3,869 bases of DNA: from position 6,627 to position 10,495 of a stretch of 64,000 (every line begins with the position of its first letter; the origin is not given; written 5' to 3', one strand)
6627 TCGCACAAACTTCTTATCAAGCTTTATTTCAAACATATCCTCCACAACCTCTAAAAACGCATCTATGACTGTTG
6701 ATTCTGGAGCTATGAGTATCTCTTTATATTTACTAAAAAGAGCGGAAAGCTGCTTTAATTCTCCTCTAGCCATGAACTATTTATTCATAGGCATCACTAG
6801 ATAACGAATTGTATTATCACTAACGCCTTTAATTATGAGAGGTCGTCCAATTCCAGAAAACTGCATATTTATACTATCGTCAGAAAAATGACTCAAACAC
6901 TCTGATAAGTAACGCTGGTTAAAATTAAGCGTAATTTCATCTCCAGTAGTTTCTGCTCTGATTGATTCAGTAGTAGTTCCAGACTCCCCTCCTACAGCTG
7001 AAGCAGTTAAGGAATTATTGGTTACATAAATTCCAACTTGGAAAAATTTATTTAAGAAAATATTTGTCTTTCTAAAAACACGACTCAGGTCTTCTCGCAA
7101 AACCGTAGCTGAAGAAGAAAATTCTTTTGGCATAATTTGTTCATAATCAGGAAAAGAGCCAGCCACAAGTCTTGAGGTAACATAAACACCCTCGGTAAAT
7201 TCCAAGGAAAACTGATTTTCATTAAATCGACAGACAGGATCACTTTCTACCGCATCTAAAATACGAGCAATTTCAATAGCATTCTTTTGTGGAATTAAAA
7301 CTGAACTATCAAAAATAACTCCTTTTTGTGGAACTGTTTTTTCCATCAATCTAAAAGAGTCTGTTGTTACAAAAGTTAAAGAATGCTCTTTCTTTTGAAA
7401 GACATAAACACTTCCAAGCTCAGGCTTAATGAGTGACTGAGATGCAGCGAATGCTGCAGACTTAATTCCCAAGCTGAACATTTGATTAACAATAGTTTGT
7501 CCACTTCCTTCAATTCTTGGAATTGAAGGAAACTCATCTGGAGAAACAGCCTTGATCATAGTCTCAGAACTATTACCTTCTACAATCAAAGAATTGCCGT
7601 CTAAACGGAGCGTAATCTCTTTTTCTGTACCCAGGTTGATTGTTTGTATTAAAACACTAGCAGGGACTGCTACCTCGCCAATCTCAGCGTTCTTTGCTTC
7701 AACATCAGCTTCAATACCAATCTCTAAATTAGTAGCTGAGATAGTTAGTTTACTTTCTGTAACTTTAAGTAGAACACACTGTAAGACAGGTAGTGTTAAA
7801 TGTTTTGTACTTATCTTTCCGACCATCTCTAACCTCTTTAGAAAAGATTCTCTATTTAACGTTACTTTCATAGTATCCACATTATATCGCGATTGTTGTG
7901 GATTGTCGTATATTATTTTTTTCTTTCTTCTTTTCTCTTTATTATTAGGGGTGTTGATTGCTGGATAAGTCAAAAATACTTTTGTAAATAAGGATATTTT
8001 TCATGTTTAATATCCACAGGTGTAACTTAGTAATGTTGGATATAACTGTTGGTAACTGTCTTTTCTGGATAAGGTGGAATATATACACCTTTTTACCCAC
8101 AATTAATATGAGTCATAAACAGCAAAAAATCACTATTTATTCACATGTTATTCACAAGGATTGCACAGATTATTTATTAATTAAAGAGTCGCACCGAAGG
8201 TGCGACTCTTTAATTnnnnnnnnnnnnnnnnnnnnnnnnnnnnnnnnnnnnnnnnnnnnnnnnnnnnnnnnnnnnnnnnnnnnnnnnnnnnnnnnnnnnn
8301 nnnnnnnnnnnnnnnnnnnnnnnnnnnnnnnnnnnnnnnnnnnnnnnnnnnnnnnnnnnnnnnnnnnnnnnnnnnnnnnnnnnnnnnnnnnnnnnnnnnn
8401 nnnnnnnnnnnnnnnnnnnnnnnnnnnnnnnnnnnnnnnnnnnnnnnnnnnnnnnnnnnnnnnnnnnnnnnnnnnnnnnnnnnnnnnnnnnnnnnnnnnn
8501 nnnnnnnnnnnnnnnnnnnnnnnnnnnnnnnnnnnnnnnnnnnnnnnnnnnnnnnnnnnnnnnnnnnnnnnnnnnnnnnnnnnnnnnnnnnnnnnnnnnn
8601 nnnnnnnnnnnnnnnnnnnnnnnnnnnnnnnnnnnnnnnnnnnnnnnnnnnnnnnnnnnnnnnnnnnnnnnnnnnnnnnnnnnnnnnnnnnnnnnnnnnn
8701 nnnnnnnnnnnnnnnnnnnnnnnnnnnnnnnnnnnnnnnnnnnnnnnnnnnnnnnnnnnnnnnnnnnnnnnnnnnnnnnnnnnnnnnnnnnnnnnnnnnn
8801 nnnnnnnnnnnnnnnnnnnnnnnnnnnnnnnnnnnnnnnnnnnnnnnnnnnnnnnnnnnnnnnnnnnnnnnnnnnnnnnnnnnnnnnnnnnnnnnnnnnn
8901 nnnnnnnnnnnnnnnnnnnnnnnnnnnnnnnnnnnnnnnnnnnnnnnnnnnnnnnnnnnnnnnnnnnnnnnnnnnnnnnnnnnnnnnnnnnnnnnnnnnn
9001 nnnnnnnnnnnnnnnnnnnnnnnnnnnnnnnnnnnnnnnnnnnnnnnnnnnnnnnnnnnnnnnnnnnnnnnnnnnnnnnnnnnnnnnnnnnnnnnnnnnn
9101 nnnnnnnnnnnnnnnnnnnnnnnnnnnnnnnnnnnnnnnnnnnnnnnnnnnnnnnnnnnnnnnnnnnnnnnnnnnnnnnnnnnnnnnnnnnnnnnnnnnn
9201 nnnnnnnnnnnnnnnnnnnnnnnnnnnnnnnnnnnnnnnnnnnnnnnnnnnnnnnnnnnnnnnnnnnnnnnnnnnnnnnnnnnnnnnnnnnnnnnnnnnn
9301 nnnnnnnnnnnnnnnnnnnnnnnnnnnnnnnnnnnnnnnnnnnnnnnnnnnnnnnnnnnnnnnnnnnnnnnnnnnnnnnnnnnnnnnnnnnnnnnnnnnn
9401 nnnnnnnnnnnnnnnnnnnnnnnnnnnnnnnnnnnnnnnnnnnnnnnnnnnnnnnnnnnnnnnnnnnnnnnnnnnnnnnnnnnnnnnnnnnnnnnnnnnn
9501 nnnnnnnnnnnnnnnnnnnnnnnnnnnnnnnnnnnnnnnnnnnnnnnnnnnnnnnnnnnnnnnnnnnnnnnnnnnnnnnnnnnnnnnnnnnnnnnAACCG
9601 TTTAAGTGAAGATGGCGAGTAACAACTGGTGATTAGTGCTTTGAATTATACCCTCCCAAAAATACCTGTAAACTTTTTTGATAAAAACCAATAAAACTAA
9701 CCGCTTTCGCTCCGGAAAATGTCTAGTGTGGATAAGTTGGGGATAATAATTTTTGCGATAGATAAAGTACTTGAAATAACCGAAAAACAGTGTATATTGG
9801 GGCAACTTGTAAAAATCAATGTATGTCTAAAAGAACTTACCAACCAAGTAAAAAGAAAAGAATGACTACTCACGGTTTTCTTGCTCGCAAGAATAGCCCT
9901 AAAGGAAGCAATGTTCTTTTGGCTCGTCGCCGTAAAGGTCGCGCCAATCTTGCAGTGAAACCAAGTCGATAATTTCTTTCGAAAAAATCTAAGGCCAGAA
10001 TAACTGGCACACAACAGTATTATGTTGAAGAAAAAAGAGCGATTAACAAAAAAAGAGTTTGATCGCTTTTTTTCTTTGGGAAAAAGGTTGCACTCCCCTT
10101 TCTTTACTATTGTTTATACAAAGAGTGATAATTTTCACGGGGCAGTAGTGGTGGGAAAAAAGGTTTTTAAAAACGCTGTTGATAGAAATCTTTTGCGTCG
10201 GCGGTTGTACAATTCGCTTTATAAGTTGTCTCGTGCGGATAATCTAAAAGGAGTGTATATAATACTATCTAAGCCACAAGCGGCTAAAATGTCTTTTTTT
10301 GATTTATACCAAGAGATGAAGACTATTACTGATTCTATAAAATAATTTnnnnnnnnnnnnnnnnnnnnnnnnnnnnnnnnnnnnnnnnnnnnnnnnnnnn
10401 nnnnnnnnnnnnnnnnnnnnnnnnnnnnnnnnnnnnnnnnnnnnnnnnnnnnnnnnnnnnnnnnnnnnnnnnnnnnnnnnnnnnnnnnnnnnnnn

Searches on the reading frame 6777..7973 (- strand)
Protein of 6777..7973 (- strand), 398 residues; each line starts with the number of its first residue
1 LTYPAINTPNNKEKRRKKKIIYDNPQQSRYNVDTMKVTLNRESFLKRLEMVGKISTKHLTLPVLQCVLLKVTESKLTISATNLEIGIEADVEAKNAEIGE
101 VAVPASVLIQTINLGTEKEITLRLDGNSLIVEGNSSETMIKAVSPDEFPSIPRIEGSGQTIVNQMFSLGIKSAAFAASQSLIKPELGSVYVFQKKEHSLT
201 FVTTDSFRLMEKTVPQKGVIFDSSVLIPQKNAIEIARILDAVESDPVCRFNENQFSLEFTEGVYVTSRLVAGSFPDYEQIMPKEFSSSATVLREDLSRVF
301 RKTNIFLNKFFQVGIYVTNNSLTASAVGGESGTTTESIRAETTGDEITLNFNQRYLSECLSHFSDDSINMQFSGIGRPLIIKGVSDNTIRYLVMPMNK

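Call 28: search_protein_families(library=pfam, proteins=[window:6777-7973:-])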
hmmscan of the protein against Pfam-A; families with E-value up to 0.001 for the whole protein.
window:6777-7973:- (398 aa): 3 families
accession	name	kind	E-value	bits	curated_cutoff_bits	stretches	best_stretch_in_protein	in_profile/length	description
PF00712.24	DNA_pol3_beta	-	1.8e-22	80.2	24.4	1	35-152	1-120/120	DNA polymerase III beta subunit, N-terminal domain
PF02768.20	DNA_pol3_beta_3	-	4e-22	78.7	27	1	279-396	2-120/121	DNA polymerase III beta subunit, C-terminal domain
PF02767.21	DNA_pol3_beta_2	-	7.3e-18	65.4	27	1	164-276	5-116/116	DNA polymerase III beta subunit, central domain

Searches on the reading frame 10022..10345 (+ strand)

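Call 28: search_protein_families(library=pfam, proteins=[window:10022-10345:+])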
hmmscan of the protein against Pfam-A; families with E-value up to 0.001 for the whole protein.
window:10022-10345:+ (107 aa): 1 family
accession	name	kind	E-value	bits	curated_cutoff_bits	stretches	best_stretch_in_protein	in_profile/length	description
PF00825.24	Ribonuclease_P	-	8.7e-18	64.8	22.3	1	2-104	1-106/109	Ribonuclease P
